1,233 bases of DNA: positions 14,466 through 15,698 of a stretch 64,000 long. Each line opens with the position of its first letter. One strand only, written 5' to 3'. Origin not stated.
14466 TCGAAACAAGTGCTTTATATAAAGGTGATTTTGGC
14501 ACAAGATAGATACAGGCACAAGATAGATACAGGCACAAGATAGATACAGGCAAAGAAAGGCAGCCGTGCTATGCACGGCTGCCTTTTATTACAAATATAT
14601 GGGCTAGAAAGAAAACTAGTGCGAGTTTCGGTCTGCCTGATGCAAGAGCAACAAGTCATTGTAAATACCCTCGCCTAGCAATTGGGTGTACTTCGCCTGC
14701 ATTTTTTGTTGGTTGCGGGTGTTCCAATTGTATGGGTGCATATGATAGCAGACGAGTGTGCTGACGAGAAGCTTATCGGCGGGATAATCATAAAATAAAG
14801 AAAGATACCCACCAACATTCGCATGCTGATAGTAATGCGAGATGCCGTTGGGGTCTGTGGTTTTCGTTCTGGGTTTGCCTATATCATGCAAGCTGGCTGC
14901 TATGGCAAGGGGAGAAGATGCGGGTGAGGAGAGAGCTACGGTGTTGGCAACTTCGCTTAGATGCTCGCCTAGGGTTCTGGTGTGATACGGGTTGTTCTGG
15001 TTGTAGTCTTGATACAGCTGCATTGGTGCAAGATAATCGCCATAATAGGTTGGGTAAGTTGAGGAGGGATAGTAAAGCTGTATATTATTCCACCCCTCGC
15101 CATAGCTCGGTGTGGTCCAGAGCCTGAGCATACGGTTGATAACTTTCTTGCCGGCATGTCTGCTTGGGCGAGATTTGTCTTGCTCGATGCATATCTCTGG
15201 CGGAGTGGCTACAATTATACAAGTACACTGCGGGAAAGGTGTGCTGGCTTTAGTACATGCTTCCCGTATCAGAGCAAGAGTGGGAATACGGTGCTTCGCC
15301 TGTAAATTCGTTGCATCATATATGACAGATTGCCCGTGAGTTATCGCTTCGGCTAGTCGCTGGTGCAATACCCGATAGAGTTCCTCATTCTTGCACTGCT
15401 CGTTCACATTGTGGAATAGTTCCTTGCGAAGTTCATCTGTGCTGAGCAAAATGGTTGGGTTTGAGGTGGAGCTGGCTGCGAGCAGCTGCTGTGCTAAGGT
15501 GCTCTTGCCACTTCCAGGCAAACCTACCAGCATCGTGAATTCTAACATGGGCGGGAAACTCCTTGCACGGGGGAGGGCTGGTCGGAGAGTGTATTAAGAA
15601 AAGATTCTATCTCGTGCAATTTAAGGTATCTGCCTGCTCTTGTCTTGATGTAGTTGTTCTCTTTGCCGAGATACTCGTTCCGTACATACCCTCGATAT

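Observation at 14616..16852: GC-rich RNA healing-and-sealing cassette (Pnk-like kinase fused to HD phosphohydrolase, plus RNA ligase) flanked by repeat-rich DNA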

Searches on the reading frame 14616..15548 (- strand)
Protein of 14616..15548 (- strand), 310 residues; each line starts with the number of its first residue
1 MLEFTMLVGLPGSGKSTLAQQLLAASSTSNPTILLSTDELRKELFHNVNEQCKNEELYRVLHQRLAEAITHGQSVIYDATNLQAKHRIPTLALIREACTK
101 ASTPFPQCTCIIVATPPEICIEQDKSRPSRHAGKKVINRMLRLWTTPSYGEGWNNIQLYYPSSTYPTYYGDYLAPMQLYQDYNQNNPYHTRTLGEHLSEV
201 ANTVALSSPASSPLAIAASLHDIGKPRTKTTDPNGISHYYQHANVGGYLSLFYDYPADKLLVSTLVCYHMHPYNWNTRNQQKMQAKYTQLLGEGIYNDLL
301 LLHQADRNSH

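Call 3: search_protein_families(library=pfam, proteins=[window:14616-15548:-], max_evalue=0.1)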
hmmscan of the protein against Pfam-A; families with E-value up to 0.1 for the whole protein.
window:14616-15548:- (310 aa): 26 families (the best 25 are shown)
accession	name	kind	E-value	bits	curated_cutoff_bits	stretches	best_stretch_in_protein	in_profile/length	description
PF13671.12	AAA_33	-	9.6e-23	81.5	27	1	5-142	2-138/143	AAA domain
PF08433.16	KTI12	-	1.1e-08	35.4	22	1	6-154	5-147/271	Chromatin associated protein KTI12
PF06414.18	Zeta_toxin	-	6.3e-06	26.2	22.3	1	6-80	20-103/199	Zeta toxin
PF01966.28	HD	-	2e-05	25.3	22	1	189-307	4-112/116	HD domain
PF13401.12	AAA_22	-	3.3e-05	24.6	27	1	4-74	7-84/130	AAA domain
PF07728.20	AAA_5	-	0.00011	22.6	22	1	6-77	3-72/139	AAA domain (dynein-related subfamily)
PF01583.26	APS_kinase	-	0.0004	20.9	21.1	1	6-125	6-119/152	Adenylylsulphate kinase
PF06745.19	ATPase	-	0.00073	19.4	26.6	1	4-50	21-69/231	KaiC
PF13238.12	AAA_18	-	0.0008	20.3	29.4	1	7-68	3-66/128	AAA domain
PF00005.33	ABC_tran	-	0.0012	19.8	25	1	3-49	12-52/137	ABC transporter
PF13481.12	AAA_25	-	0.0015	18.7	27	1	3-34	34-65/195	AAA domain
PF13191.12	AAA_16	-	0.0027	18.7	32.6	1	3-64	25-85/167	AAA ATPase domain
PF01443.25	Viral_helicase1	-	0.0027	18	21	1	9-47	5-43/228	Viral superfamily 1 RNA helicase core domain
PF20720.3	nSTAND3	-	0.0078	16.4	27.2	1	4-29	19-44/155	Novel STAND NTPase 3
PF01591.24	6PF2K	-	0.016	15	27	0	6-95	17-120/223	6-phosphofructo-2-kinase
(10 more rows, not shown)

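Call 4: search_protein_families(library=ncbifam, proteins=[window:14616-15548:-], max_evalue=0.1)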
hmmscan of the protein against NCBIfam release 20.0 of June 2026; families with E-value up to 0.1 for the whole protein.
window:14616-15548:- (310 aa): 33 families (the best 25 are shown)
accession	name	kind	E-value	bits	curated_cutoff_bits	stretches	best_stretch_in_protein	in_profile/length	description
TIGR04075.1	bacter_Pnkp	equivalog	7.8e-14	50.8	750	1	5-142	11-135/851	polynucleotide kinase-phosphatase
TIGR03574.1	selen_PSTK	equivalog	2.7e-08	33.6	290.5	1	6-158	3-146/249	L-seryl-tRNA(Sec) kinase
TIGR02692.1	tRNA_CCA_actino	equivalog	1.5e-05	23.8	438.8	1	214-249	282-317/466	CCA tRNA nucleotidyltransferase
NF005255.0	PRK06762.2-2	equivalog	0.00014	21.9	140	1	6-77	7-74/163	hypothetical protein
NF004041.0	PRK05541.1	subfamily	0.00041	20.4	127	1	7-69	12-74/176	adenylyl-sulfate kinase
TIGR00277.1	HDIG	domain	0.00062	19.6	27.6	1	184-246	3-61/84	HDIG domain-containing metalloprotein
NF005254.0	PRK06762.2-1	equivalog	0.0051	16.6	198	1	8-47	9-46/165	hypothetical protein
NF006743.0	PRK09270.1-2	equivalog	0.0066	15.5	227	1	7-27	33-53/217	nucleoside/nucleotide kinase family protein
TIGR04520.1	ECF_ATPase_1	equivalog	0.0075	15.7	315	1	3-48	29-75/269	energy-coupling factor transporter ATPase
TIGR04521.1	ECF_ATPase_2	equivalog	0.013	14.6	330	1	3-42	32-71/279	energy-coupling factor transporter ATPase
NF004035.0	PRK05506.1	subfamily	0.013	13.8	715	1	6-124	464-575/632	bifunctional sulfate adenylyltransferase subunit 1/adenylylsulfate kinase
NF002895.0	PRK03381.1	equivalog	0.017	13.2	631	1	181-270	410-496/782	[protein-PII] uridylyltransferase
NF040667.1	hom_kin_desulfo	exception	0.02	14.8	197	1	6-26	4-24/163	homoserine kinase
NF003013.0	PRK03846.1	subfamily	0.023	14.3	163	1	7-60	33-89/202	adenylyl-sulfate kinase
NF004040.0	PRK05537.1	equivalog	0.03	12.8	669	1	6-49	400-445/572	bifunctional sulfate adenylyltransferase/adenylylsulfate kinase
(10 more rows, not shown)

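Call 12: search_protein_families(library=phrogs, proteins=[window:14616-15548:-], max_evalue=0.001)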
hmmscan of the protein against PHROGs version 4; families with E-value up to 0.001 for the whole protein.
window:14616-15548:- (310 aa): 4 families
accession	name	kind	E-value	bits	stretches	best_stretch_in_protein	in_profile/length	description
phrog_6931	-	unknown function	1.9e-26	94.1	2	3-160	186-340/343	-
phrog_505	-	other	3.7e-15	57.2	1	3-149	3-145/295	polynucleotide kinase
phrog_2071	-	other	8.9e-12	46.4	1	4-98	18-109/282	ATPase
phrog_10255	-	other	7.9e-05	23.5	1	6-80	5-76/230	kinase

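Call 14: find_homologous_proteins(query=window:14616-15548:-)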
Query window:14616-15548:- (310 aa): 1771 proteins with E <= 0.001 among 3734 candidates; the best 120 are listed.
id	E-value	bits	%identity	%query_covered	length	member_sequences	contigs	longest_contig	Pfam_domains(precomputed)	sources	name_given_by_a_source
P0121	2.5e-191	653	100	91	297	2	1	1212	PF06414.19,PF13671.13,PF08433.17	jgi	jgi:predicted kinase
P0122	3.7e-73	265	44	99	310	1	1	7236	PF01966.29,PF13671.13,PF08433.17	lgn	-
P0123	3.1e-72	262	43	99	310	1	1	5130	PF01966.29,PF13671.13,PF08433.17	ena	-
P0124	1.0e-71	260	44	99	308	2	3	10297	PF13671.13,PF08433.17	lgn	-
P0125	6.5e-69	251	41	99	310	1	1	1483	PF13671.13,PF08433.17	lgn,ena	-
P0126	2.0e-61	226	42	98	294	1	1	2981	PF06414.19,PF01591.25,PF13671.13,PF13207.13,PF08433.17,PF13401.13,PF13238.13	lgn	-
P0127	1.6e-60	223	38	99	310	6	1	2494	PF13671.13,PF13207.13,PF08433.17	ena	-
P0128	1.0e-59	221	40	98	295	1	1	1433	PF01966.29,PF13671.13,PF08433.17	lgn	-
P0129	4.7e-59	218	42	99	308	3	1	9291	PF13671.13,PF13207.13,PF08433.17,PF13238.13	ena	-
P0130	7.2e-59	218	40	100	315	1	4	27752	PF01591.25,PF13671.13,PF13207.13,PF08433.17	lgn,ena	-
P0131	9.3e-59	217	41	99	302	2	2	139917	PF06414.19,PF01591.25,PF01966.29,PF13671.13,PF08433.17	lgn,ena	-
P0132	1.4e-58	217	41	98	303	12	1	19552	PF01966.29,PF13671.13,PF08433.17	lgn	-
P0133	3.4e-58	216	40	99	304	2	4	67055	PF06414.19,PF01591.25,PF13671.13,PF13207.13,PF08433.17,PF13238.13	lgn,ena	-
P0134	2.5e-57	213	41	99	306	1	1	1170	PF01966.29,PF13671.13,PF13207.13,PF08433.17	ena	-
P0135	6.9e-57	211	41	98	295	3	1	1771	PF01966.29,PF13671.13,PF08433.17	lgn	-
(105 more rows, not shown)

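Call 21: search_solved_structures(query=window:14616-15548:-, max_evalue=0.01, show_alignments=3)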
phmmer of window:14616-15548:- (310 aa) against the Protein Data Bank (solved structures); distinct sequences matched with E-value up to 0.01: 4.
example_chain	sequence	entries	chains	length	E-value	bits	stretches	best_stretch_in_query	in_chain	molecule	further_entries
4gp7_A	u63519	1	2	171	2.5e-08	37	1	3-140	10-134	Metallophosphoesterase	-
4jst_A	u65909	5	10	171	2.5e-08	37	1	3-140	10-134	Metallophosphoesterase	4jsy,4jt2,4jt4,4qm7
4gp6_A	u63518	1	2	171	3.4e-08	36.5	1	3-139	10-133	Metallophosphoesterase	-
4mde_A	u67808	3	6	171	1.7e-07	34.2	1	3-140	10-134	Metallophosphoesterase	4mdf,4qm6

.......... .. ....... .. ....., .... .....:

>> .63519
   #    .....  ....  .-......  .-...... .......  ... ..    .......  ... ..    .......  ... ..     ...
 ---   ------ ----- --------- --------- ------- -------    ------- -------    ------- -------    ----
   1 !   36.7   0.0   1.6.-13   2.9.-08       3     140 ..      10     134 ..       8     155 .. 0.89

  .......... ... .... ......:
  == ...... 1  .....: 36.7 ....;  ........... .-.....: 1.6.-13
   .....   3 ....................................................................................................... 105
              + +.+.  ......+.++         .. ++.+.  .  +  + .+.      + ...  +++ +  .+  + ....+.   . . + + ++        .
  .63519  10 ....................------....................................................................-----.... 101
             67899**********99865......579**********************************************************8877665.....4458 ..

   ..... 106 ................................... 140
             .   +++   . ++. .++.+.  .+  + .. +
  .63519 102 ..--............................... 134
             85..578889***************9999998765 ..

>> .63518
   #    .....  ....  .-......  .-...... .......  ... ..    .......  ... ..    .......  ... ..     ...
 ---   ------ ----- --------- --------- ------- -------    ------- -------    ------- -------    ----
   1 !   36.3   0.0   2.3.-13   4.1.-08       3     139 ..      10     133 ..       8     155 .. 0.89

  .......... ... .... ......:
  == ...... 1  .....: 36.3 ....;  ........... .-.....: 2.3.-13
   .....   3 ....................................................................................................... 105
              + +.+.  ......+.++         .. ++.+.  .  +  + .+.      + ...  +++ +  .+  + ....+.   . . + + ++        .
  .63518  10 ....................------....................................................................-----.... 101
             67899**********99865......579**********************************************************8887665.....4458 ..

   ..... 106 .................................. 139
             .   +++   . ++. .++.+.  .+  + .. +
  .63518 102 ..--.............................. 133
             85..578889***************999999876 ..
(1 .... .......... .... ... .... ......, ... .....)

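Call 50: search_protein_families(library=padloc, proteins=[window:14616-15548:-], max_evalue=0.001)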
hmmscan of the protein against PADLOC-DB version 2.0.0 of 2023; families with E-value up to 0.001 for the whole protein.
window:14616-15548:- (310 aa): 1 family
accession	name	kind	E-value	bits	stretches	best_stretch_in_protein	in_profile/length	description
PDLC01254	Cas3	-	0.00072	17.8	0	188-269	4-88/164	CAS-I; effector_G3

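Call 58: predict_structure(alignment_id=A3)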
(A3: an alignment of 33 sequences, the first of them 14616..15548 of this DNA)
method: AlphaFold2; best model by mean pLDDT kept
length: 310 residues; sequences in the alignment: 33
mean_pLDDT: 95.4   pTM: 0.92
mean pLDDT of the five models: 95.4, 95.4, 95.3, 92.1, 90.6
residues with pLDDT >= 90: 279; 70-90: 31; 50-70: 0; < 50: 0
segments of 3 or more residues with pLDDT < 50: none
pLDDT, mean of each block of 10 residues (from residue 1): 96 96 92 95 93 94 97 95 95 97 96 98 91 95 97 98 98 98 93 97 92 96 97 96 98 97 98 89 94 96 94
secondary structure, 60 per line:
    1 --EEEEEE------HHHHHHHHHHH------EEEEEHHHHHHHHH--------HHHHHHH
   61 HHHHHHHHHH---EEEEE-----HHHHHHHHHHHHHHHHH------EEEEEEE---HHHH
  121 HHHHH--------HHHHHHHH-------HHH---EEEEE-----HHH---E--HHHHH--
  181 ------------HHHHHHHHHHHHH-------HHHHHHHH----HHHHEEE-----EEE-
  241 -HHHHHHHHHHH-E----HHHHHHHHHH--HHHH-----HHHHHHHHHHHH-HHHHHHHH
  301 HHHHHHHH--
elements in order: E3-8 H15-25 E32-36 H37-45 H54-70 E74-78 H84-100 E107-113 H117-125 H134-141 E155-159 H174-178 H193-205 H213-220 H225-228 E229-231 E237-239 H242-252 H259-268 H271-274 H280-291 H293-308

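Call 62: fold_search(model_id=the predicted structure, library=pdb)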
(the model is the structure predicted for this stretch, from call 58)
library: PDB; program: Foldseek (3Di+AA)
matches with E <= 10: 1373; with E <= 0.001: 113
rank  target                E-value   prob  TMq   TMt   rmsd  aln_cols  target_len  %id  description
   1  4gp6_B                5.0e-09  1.00  0.42  0.74   3.1       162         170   23  Polynucleotide kinase (released 2012-11-14)
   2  4gp6_A                6.5e-09  1.00  0.42  0.73   3.1       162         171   23  Polynucleotide kinase (released 2012-11-14)
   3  4gp7_A                2.0e-08  1.00  0.42  0.73   3.1       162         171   23  Polynucleotide kinase (released 2012-11-14)
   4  4mde_A                3.3e-08  1.00  0.42  0.73   3.1       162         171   23  Structure of bacterial polynucleotide kinase product complex bound to GDP and DNA (released 2013-11-06)
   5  4jt2_B                3.5e-08  1.00  0.42  0.74   3.1       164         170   24  Structure of Clostridium thermocellum polynucleotide kinase bound to CTP (released 2013-08-28)
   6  4jst_A                8.7e-08  1.00  0.42  0.74   3.1       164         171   24  Structure of Clostridium thermocellum polynucleotide kinase bound to UTP (released 2013-08-28)
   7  3zvn_A                1.1e-07  1.00  0.37  0.31   3.8       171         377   17  The structural basis for substrate recognition by mammalian polynucleotide kinase 3' phosphatase (released 2011-11-16)
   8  1yj5_B                1.5e-07  1.00  0.39  0.32   3.0       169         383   19  Molecular architecture of mammalian polynucleotide kinase, a DNA repair enzyme (released 2005-03-15)
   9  9d8a                  1.7e-07  1.00  0.40  0.69   2.9       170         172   22  Structure of Rhizopus azygosporus Kinase in complex with GDP and MG (released 2024-09-11)
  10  9drz_C                2.2e-07  1.00  0.39  0.72   3.8       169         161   21  Structure of Lichtheimia corymbifera Kinase in complex with GDP and MG (released 2024-10-16)
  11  9drz_A                3.4e-07  1.00  0.40  0.73   3.9       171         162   21  Structure of Lichtheimia corymbifera Kinase in complex with GDP and MG (released 2024-10-16)
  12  3u7e                  6.1e-07  1.00  0.35  0.29   4.3       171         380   18  Crystal structure of mPNKP catalytic fragment (D170A) (released 2011-12-14)
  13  3u7g_A                7.2e-07  1.00  0.38  0.32   3.3       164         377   18  Crystal structure of mPNKP catalytic fragment (D170A) bound to single-stranded DNA (TCCTAp) (released 2011-12-14)
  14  1yj5_A                7.6e-07  1.00  0.38  0.31   3.0       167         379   20  Molecular architecture of mammalian polynucleotide kinase, a DNA repair enzyme (released 2005-03-15)
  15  3u7f_B                1.7e-06  1.00  0.36  0.30   4.1       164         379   19  Crystal structure of mPNKP catalytic fragment (D170A) bound to single-stranded DNA (TCCTCp) (released 2011-12-14)
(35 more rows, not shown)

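Call 82: search_dna_similar(query=window:14616-15548:-, collection=phages, mode=protein, max_rows=30, max_evalue=0.001)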
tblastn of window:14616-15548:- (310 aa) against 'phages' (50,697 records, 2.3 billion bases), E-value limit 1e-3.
Records with a match: 150; places in all: 150; records where one place covers at least 80% of the query: 15.
Best place of each record, by identity: <60% 150.
By first word of the organism name: Mycobacterium 88; Bacillus 36; Streptomyces 6; Gordonia 5; Bacteriophage 2; Sinorhizobium 2; Caulobacter 2; Lysinibacillus 1; Phaeobacter 1; Rhodobacter 1; and 6 more.
By host as written in the record: Mycobacterium smegmatis mc2 155 53; Mycobacterium smegmatis mc#155 26; Bacillus anthracis Sterne 10; Bacillus anthracis 7; - 7; Bacillus cereus 6; Gordonia terrae 3612 5; Mycobacterium smegamtis mc2 155 4; and 23 more.
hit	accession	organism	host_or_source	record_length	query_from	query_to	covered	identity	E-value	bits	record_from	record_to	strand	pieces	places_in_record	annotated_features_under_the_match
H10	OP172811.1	Lysinibacillus phage LC76P1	Lysinibacillus capsici DO76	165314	1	310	100%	30.4%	6e-30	125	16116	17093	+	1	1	hypothetical protein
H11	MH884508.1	Bacillus phage vB_BcoS-136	Bacillus cohnii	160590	2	310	100%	27.0%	5e-20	96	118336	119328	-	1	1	polynucleotide kinase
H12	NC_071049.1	Bacillus phage vB_BcoS-136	Bacillus cohnii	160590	2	310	100%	27.0%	5e-20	96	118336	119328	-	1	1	polynucleotide kinase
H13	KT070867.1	Bacillus phage PBC2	Bacillus cereus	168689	1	310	100%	26.2%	5e-19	93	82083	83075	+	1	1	hypothetical protein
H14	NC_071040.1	Bacillus phage PBC2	Bacillus cereus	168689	1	310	100%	26.2%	5e-19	93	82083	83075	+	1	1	polynucleotide kinase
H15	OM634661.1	Bacillus phage vB_BauM_KLEB27-3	Bacillus australimaris sKR4M-27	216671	1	307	99%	26.2%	5e-16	84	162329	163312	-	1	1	polynucleotide kinase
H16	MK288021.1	Bacillus phage pW2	Bacillus cereus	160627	3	310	99%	25.4%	1e-16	86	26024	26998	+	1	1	polynucleotide kinase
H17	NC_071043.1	Bacillus phage pW2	Bacillus cereus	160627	3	310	99%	25.4%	1e-16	86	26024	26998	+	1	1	ATPase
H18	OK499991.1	Bacillus phage vB_BanS_Sophrita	Bacillus anthracis Sterne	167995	3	310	99%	25.4%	1e-15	83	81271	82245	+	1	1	polynucleotide kinase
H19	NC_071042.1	Bacillus phage vB_BanS_Sophrita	Bacillus anthracis Sterne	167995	3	310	99%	25.4%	1e-15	83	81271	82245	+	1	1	polynucleotide kinase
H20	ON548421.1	Bacillus phage vB_BanS-Thrax5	Bacillus anthracis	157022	3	310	99%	25.1%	3e-15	82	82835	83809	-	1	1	polynucleotide kinase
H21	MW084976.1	Bacillus phage Kirov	Bacillus cereus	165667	4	310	99%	24.9%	4e-17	87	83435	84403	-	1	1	polynucleotide kinase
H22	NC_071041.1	Bacillus phage Kirov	Bacillus cereus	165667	4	310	99%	24.9%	4e-17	87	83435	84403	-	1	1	ATPase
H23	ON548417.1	Bacillus phage vB_BanS-Thrax1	Bacillus anthracis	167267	1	310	100%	24.5%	3e-15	82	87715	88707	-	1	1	polynucleotide kinase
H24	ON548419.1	Bacillus phage vB_BanS-Thrax3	Bacillus anthracis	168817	1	310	100%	24.4%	1e-15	84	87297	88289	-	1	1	polynucleotide kinase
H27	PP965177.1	Bacillus phage KoopaTroopa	Bacillus thuringiensis serovar kurstaki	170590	1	158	51%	36.7%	3e-21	100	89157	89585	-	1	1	HD-domain containing protein | RNA ligase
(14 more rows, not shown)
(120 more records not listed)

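Call 85: get_annotated_region(hit=H27, flank=3500)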
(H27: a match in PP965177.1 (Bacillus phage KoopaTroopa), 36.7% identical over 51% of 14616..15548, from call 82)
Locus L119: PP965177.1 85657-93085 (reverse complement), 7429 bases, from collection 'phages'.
description: Bacillus phage KoopaTroopa, complete genome.
organism: Bacillus phage KoopaTroopa (NCBI taxid 3234046)
taxonomy: Viruses; Duplodnaviria; Heunggongvirae; Uroviricota; Caudoviricetes
host: Bacillus thuringiensis serovar kurstaki; source: -; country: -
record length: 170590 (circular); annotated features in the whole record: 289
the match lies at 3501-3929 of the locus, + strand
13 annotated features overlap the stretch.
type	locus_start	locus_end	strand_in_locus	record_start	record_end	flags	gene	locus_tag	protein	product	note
CDS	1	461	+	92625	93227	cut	-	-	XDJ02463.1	nucleotidyltransferase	1250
CDS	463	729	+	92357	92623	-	-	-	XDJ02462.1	hypothetical protein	1240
CDS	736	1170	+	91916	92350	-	-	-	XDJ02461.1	membrane protein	1230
CDS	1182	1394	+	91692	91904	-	-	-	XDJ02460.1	hypothetical protein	1220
CDS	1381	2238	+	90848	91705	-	-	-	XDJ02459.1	hypothetical protein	1210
CDS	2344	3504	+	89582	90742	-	-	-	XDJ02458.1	RNA ligase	1200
CDS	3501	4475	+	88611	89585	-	-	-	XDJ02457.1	HD-domain containing protein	1190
CDS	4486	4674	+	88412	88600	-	-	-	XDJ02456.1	hypothetical protein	1180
CDS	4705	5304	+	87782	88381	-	-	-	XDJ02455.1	ATP-dependent Clp protease proteolytic subunit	1170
CDS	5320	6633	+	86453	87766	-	-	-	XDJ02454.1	DNA ligase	1160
CDS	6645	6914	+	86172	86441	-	-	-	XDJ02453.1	hypothetical protein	1150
CDS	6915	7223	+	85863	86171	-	-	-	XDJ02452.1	hypothetical protein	1140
CDS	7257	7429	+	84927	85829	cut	-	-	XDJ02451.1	RNA ligase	1130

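Call 103: search_protein_representatives(protein=window:14616-15548:-)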
Query: 310 residues. Proteins with E-value up to 0.001 (for the whole library): 5059; up to 1e-10: 1716; up to 1e-30: 501. The best 150 are listed.
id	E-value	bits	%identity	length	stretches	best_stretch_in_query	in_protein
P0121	8.0e-192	652.7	99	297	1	1-286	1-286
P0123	9.9e-73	261.6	44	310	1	2-306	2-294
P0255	4.2e-58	213.6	40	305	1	6-307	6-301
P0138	1.3e-56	208.7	44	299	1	8-309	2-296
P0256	1.4e-56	208.6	44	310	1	4-310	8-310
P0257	1.7e-56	208.3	42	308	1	3-310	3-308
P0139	1.7e-56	208.3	42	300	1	5-309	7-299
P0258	1.4e-55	205.3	43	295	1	4-308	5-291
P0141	1.7e-55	205.0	42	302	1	2-306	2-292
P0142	3.6e-55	204.0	45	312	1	5-310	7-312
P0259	5.7e-54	200.0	40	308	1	3-310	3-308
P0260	7.0e-53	196.4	41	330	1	2-290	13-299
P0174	2.9e-52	194.4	40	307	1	4-309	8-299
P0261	4.0e-52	194.0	43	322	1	3-310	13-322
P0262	5.1e-52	193.6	39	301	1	1-309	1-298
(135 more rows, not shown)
